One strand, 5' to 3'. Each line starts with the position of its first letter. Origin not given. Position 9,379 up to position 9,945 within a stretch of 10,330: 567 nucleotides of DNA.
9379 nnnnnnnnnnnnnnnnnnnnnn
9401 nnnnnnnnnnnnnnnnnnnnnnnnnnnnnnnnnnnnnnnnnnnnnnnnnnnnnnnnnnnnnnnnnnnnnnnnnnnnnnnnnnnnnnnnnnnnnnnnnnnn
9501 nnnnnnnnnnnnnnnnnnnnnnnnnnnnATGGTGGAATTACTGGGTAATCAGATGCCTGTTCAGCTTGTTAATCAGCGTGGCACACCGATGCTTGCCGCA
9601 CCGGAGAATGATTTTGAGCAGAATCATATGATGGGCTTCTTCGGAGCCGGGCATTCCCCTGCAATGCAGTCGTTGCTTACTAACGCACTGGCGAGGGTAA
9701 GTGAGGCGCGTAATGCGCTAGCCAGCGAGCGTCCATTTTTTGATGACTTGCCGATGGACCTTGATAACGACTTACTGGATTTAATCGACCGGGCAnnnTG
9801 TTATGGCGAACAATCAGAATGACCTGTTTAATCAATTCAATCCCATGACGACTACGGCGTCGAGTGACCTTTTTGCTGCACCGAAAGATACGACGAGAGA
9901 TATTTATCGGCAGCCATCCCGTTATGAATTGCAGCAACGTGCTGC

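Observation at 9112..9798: Lambda-R-like lytic transglycosylase with a C-terminal extension and no lysis-cassette context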

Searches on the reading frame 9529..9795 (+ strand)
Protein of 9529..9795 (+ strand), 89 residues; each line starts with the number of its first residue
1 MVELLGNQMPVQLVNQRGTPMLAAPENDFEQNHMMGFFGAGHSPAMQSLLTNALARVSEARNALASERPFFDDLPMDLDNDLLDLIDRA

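Call 47: search_protein_representatives(alignment_id=A2)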
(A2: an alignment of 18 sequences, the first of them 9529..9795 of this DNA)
Query: 18 sequences, 90 profile positions. Proteins with E-value up to 0.001 (for the whole library): 27; up to 1e-10: 7; up to 1e-30: 1. The best 27 are listed.
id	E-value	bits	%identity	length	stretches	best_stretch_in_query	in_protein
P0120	1.2e-42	160.1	-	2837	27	26-69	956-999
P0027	1.9e-27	111.4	-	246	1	7-90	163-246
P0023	2.4e-26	107.9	-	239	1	1-90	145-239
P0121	9.7e-25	102.7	-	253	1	7-90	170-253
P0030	1.9e-23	98.6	-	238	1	1-90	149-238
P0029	1.7e-22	95.5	-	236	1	1-90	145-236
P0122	5.1e-11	58.7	-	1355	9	35-82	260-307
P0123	6.4e-10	55.2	-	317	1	3-90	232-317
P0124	8.1e-10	54.9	-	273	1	10-90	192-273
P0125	1.2e-09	54.3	-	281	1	16-90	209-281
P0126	4.7e-09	52.4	-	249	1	4-90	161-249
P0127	1.0e-08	51.4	-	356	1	4-89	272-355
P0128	1.5e-08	50.8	-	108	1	19-90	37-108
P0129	2.7e-07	46.8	-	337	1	14-89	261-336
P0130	4.3e-07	46.2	-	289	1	15-88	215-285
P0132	1.1e-06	44.9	-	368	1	8-89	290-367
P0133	1.8e-06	44.1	-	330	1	7-89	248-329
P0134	3.4e-06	43.3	-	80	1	14-89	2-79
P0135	6.7e-06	42.3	-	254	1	17-90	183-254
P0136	9.2e-06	41.9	-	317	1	12-90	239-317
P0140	8.9e-05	38.7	-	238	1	7-90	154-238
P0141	1.5e-04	38.0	-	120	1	18-90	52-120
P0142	3.4e-04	36.9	-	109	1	15-88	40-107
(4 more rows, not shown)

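Call 49: search_protein_families(library=pfam, proteins=[P0123, P0124, P0126, P0127, P0129, P0132, P0133, P0135, P0136, P0140], max_evalue=0.01)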
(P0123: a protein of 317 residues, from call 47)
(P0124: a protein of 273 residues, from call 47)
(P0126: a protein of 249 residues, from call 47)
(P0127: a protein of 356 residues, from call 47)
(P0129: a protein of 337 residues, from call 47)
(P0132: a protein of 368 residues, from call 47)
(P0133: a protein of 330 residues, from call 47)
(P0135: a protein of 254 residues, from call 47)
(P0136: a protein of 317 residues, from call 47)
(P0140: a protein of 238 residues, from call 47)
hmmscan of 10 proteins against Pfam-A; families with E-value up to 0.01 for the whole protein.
P0123 (317 aa): 1 family
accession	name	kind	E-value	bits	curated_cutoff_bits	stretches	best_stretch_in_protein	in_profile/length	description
PF01464.25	SLT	-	2.3e-11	43.7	21.3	1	18-117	13-115/117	Transglycosylase SLT domain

P0124 (273 aa): 3 families
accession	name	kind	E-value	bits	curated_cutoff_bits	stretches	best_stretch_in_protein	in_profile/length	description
PF01464.25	SLT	-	8.4e-21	74.2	21.3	1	11-115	2-112/117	Transglycosylase SLT domain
PF13406.11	SLT_2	-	0.0051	16.5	24.3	1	36-62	143-171/292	Transglycosylase SLT domain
PF18013.6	Phage_lysozyme2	-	0.0088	16.7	28.2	0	27-58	24-59/140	Phage tail lysozyme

P0126 (249 aa): 4 families
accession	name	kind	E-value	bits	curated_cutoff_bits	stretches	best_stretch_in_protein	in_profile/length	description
PF01464.25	SLT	-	4.3e-20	71.9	21.3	1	12-115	2-108/117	Transglycosylase SLT domain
PF13406.11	SLT_2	-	0.00024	20.8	24.3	1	33-69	139-172/292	Transglycosylase SLT domain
PF01832.25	Glucosaminidase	-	0.0014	19.7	30.2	1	11-102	2-77/123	Mannosyl-glycoprotein endo-beta-N-acetylglucosaminidase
PF18013.6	Phage_lysozyme2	-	0.0017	19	28.2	1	28-85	24-83/140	Phage tail lysozyme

P0127 (356 aa): 1 family
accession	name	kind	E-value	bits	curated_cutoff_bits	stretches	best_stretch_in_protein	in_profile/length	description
PF01464.25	SLT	-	2.9e-13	49.9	21.3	1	35-134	13-115/117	Transglycosylase SLT domain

P0129 (337 aa): 0 families

P0132 (368 aa): 6 families
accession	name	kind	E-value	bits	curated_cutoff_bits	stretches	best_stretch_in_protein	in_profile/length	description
PF01464.25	SLT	-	1.7e-29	102.2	21.3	1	42-135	2-101/117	Transglycosylase SLT domain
PF19489.4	SLT_4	-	1.4e-06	28.5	27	1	8-75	2-70/184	Transglycosylase SLT domain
PF18013.6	Phage_lysozyme2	-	0.00018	22.1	28.2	1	57-149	23-122/140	Phage tail lysozyme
PF13702.11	Lysozyme_like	-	0.00022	21.3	25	1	39-164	7-121/165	Lysozyme-like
PF01832.25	Glucosaminidase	-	0.0018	19.4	30.2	1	42-128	3-75/123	Mannosyl-glycoprotein endo-beta-N-acetylglucosaminidase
PF13406.11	SLT_2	-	0.004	16.9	24.3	1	42-69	76-103/292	Transglycosylase SLT domain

P0133 (330 aa): 1 family
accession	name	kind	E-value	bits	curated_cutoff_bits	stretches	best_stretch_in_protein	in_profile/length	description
PF13539.11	Peptidase_M15_4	-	2e-11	44.7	25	1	53-119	3-69/70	D-alanyl-D-alanine carboxypeptidase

P0135 (254 aa): 1 family
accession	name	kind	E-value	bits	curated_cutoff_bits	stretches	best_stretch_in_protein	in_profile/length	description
PF01551.29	Peptidase_M23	-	7.8e-24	84.1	28.7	1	33-135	2-96/96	Peptidase family M23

P0136 (317 aa): 1 family
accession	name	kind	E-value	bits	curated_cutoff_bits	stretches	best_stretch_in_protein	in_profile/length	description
PF01464.25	SLT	-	7.5e-12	45.3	21.3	1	25-120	16-114/117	Transglycosylase SLT domain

P0140 (238 aa): 2 families
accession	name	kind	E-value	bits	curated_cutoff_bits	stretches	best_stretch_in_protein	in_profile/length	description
PF01464.25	SLT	-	3.2e-21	75.5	21.3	1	9-108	2-107/117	Transglycosylase SLT domain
PF18013.6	Phage_lysozyme2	-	0.008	16.8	28.2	0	28-57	27-59/140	Phage tail lysozyme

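Call 51: find_encoding_contigs(protein=P0135, flank=10000, max_places=1)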
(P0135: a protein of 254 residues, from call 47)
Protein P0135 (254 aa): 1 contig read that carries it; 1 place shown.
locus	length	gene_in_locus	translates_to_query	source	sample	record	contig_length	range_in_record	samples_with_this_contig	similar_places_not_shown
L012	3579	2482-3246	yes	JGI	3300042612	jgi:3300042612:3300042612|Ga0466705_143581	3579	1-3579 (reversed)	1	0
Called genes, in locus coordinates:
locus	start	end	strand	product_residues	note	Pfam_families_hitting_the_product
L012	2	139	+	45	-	?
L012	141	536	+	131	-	-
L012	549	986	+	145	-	PF00583:Acetyltransf_1 (weak)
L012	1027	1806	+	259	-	-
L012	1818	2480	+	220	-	-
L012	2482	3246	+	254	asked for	PF01551:Peptidase_M23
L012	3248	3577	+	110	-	?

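Call 52: find_encoding_contigs(protein=P0133, flank=10000, max_places=1)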
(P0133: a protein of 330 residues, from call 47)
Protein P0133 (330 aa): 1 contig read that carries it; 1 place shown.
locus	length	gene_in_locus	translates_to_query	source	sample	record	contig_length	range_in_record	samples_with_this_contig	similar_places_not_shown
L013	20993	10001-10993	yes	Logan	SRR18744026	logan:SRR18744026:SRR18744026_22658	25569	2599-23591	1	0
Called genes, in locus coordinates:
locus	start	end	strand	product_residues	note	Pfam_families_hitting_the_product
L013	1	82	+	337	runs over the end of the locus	-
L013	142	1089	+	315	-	-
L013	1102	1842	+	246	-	-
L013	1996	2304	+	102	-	-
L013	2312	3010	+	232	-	PF24175:SU10_adaptor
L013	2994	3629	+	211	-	PF24175:SU10_adaptor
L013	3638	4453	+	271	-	-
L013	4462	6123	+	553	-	-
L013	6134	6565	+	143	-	-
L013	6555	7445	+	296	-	-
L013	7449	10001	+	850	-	-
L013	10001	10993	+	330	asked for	PF13539:Peptidase_M15_4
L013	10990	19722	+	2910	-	PF18857:LPD38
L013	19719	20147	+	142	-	-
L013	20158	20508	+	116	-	-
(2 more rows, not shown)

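Call 63: search_dna_similar(query=window:9529-9795:+, collection=phages, mode=protein, max_evalue=1, max_rows=20)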
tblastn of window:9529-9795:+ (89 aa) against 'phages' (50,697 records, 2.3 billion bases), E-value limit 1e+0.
No match.

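Call 64: search_dna_similar(query=P0127, collection=phages, mode=protein, max_evalue=0.001, max_rows=15)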
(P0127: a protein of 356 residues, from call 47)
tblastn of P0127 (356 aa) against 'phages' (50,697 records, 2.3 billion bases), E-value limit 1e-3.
Records with a match: 2; places in all: 2; records where one place covers at least 80% of the query: 0.
Best place of each record, by identity: <60% 2.
By first word of the organism name: Caudoviricetes 1; Acinetobacter 1.
By host as written in the record: - 1; Acinetobacter baumannii 1.
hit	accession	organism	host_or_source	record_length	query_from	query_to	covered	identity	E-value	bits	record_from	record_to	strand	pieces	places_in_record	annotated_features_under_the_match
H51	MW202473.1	Caudoviricetes sp.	Manatee Spring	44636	37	123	24%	33.3%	6e-5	51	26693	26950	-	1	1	transglycosylase slt domain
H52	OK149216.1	Acinetobacter phage vB_IME_Ab2712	Acinetobacter baumannii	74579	16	98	23%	33.7%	2e-4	49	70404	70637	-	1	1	record has no annotation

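Call 70: find_related_loci(query=P0124, collection=viral_contigs, flank=10000)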
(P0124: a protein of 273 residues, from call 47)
Query P0124 (273 aa) in viral_contigs; peptide patterns used: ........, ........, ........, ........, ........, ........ (x = any residue, [..] = any of these).
126 stretches matched a pattern, but none encodes a relative of the query by tblastn (E <= 1e-3).

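Call 71: find_related_loci(query=P0141, collection=viral_contigs, flank=10000)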
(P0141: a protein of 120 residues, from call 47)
Query P0141 (120 aa) in viral_contigs; peptide patterns used: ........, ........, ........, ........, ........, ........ (x = any residue, [..] = any of these).
71 stretches matched a pattern, but none encodes a relative of the query by tblastn (E <= 1e-3).

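Call 72: find_encoding_contigs(protein=P0132, flank=10000, max_places=2)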
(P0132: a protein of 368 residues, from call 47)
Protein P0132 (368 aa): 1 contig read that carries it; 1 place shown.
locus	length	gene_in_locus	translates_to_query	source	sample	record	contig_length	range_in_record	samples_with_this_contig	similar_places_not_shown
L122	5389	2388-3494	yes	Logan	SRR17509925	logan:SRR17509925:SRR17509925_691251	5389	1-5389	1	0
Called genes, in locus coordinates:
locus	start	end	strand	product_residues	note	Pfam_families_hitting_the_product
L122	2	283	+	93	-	?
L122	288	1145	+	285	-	-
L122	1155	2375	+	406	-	-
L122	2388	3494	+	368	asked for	PF19489:SLT_4 (weak), PF01464:SLT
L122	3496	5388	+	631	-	?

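Call 90: predict_structure(alignment_id=A2)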
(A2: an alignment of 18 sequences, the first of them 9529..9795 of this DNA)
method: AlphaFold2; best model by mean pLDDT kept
length: 89 residues; sequences in the alignment: 18
mean_pLDDT: 70.6   pTM: 0.54
mean pLDDT of the five models: 70.6, 69.7, 68.9, 66.7, 62.1
residues with pLDDT >= 90: 0; 70-90: 57; 50-70: 24; < 50: 8
segments of 3 or more residues with pLDDT < 50: 1-8
pLDDT, mean of each block of 10 residues (from residue 1): 45 66 76 80 80 81 69 67 70
secondary structure, 60 per line:
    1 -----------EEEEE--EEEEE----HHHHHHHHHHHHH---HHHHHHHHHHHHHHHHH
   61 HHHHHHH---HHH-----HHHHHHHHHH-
elements in order: E12-16 E19-23 H28-40 H44-67 H79-88

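Call 92: fold_search(model_id=the predicted structure, library=pdb)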
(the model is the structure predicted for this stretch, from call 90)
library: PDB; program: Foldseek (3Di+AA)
matches with E <= 10: 52; with E <= 0.001: 0
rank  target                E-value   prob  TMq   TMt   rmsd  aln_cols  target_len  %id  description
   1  8vl4_MODEL_1_A        2.0e+00  0.18  0.33  0.30   3.5        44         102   16  Solution NMR Structure of de novo design protein 312 parent (released 2024-08-07)
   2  2mmv_MODEL_1_A        3.0e+00  0.03  0.23  0.23  11.8        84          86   13  ZapA mutant dimer from Geobacillus stearothermophilus (released 2015-06-17)
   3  1y10_C                3.7e+00  0.06  0.33  0.11   7.9        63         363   17  Mycobacterial adenylyl cyclase Rv1264, holoenzyme, inhibited state (released 2005-05-24)
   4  6tug_G                4.0e+00  0.03  0.28  0.08  13.4        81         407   12  Enterococcus italicus Csm6 bound to cyclic hexa-2'-fluoro-hexa-dAMP (released 2020-02-26)
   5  4g6t_B                4.0e+00  0.02  0.21  0.24  15.5        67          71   16  Structure of the HopA1-SchA Chaperone-Effector Complex (released 2013-06-05)
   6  9mqk_A                4.0e+00  0.02  0.23  0.10  18.2        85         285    9  Inactive Kappa-Opioid Receptor with Nb6M, NabFab, and isoquinuclidine compound #020_E1 (released 2025-02-12)
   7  3mk7_C                4.3e+00  0.02  0.21  0.07  21.2        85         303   10  The structure of CBB3 cytochrome oxidase (released 2010-08-04)
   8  1y10_B                4.6e+00  0.04  0.27  0.09   6.9        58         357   22  Mycobacterial adenylyl cyclase Rv1264, holoenzyme, inhibited state (released 2005-05-24)
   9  7pbu_A                5.0e+00  0.03  0.21  0.21   8.6        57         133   14  RuvAB branch migration motor complexed to the Holliday junction - RuvA-HJ core [t2 dataset] (released 2022-09-14)
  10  4gdn_C                5.0e+00  0.03  0.18  0.05   2.3        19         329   26  Structure of FmtA-like protein (released 2012-10-03)
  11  6tug_A                6.1e+00  0.02  0.23  0.07  12.2        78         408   15  Enterococcus italicus Csm6 bound to cyclic hexa-2'-fluoro-hexa-dAMP (released 2020-02-26)
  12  3cjl_A                6.6e+00  0.04  0.31  0.31   6.9        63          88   11  Crystal structure of a protein of unknown function (eca1910) from pectobacterium atrosepticum scri1043 at 2.20 A resol (released 2008-04-01)
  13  2cs4_MODEL_1_A        6.6e+00  0.03  0.20  0.19   9.4        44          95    9  Solution structure of N-terminal domain of chromosome 12 open reading frame 2 (released 2005-11-20)
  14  2qmh_H                6.6e+00  0.02  0.21  0.13  12.0        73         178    8  structure of V267F mutant HprK/P (released 2007-09-18)
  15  9d3g_A                6.6e+00  0.01  0.18  0.05  16.7        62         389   21  Cryo-EM structure of CCR6 bound by SQA1 and OXM1 (released 2024-09-11)
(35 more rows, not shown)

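Call 93: find_related_loci(query=P0142, collection=metagenome_contigs, flank=8000)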
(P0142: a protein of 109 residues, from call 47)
Query P0142 (109 aa) in metagenome_contigs; peptide patterns used: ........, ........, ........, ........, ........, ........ (x = any residue, [..] = any of these).
216 stretches matched a pattern, but none encodes a relative of the query by tblastn (E <= 1e-3).

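Call 94: find_related_loci(query=P0128, collection=metagenome_contigs, flank=8000)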
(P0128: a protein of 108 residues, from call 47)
Query P0128 (108 aa) in metagenome_contigs; peptide patterns used: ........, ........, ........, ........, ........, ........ (x = any residue, [..] = any of these).
236 stretches matched a pattern, but none encodes a relative of the query by tblastn (E <= 1e-3).

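Call 95: list_cluster_members(proteins=[P0128, P0134, P0141, P0142, P0001])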
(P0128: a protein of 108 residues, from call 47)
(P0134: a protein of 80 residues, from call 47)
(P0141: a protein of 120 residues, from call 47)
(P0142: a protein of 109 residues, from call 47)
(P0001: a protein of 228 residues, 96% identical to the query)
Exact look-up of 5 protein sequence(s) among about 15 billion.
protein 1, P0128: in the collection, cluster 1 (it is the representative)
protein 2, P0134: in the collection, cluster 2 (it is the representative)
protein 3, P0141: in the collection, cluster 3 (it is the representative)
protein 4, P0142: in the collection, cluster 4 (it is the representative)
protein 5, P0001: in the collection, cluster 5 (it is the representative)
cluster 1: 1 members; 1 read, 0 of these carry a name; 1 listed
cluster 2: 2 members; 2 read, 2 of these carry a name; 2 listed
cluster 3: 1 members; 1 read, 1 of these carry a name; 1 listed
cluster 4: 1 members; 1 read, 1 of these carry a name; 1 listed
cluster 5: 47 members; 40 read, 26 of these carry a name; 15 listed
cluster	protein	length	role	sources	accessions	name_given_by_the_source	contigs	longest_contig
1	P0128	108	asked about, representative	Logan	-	-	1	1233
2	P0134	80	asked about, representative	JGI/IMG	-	hypothetical protein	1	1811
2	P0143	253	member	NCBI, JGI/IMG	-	muramidase (phage lysozyme)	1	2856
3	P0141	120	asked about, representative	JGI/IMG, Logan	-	hypothetical protein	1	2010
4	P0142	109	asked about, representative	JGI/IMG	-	hypothetical protein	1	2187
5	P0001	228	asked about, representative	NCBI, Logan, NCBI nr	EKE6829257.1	glycoside hydrolase family 104 protein [Escherichia coli]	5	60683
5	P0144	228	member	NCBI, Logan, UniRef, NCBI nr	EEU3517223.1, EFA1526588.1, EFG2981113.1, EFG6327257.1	glycoside hydrolase family 104 protein [Escherichia coli] | glycoside hydrolase family 24 protein n=1 Tax=Escherichia coli TaxID=562 ...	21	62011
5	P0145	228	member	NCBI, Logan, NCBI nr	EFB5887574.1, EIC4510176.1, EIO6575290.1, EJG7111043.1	glycoside hydrolase family 104 protein [Escherichia coli]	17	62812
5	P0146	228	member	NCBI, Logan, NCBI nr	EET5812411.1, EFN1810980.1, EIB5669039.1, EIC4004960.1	glycoside hydrolase family 104 protein [Escherichia coli]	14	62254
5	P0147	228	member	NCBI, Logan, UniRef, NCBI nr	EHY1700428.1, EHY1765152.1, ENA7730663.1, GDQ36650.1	glycoside hydrolase family 24 protein [Escherichia coli] | glycoside hydrolase family 24 protein n=1 Tax=Escherichia coli TaxID=562 ... | glycoside hydrolase family 104 protein [Escherichia coli]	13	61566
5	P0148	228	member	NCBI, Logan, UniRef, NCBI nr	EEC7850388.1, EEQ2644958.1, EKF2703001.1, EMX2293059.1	glycoside hydrolase family 104 protein [Escherichia coli] | glycoside hydrolase family 24 protein n=1 Tax=Escherichia coli TaxID=562 ...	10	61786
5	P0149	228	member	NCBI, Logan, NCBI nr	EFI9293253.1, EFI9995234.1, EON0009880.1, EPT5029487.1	TPA: glycoside hydrolase family 104 protein [Escherichia coli] | glycoside hydrolase family 104 protein [Escherichia coli]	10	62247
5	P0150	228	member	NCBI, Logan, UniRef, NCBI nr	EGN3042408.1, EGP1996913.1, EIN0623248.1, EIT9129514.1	glycoside hydrolase family 104 protein [Escherichia coli] | glycoside hydrolase family 24 protein n=1 Tax=Escherichia coli TaxID=562 ...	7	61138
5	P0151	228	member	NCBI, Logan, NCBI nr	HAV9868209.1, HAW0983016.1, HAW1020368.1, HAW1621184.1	TPA: glycoside hydrolase family 104 protein [Escherichia coli] | glycoside hydrolase family 104 protein [Escherichia coli]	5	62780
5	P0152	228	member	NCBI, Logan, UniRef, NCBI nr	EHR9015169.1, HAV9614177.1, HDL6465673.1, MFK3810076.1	glycoside hydrolase family 104 protein [Escherichia coli] | glycoside hydrolase family 24 protein n=1 Tax=Escherichia coli TaxID=562 ...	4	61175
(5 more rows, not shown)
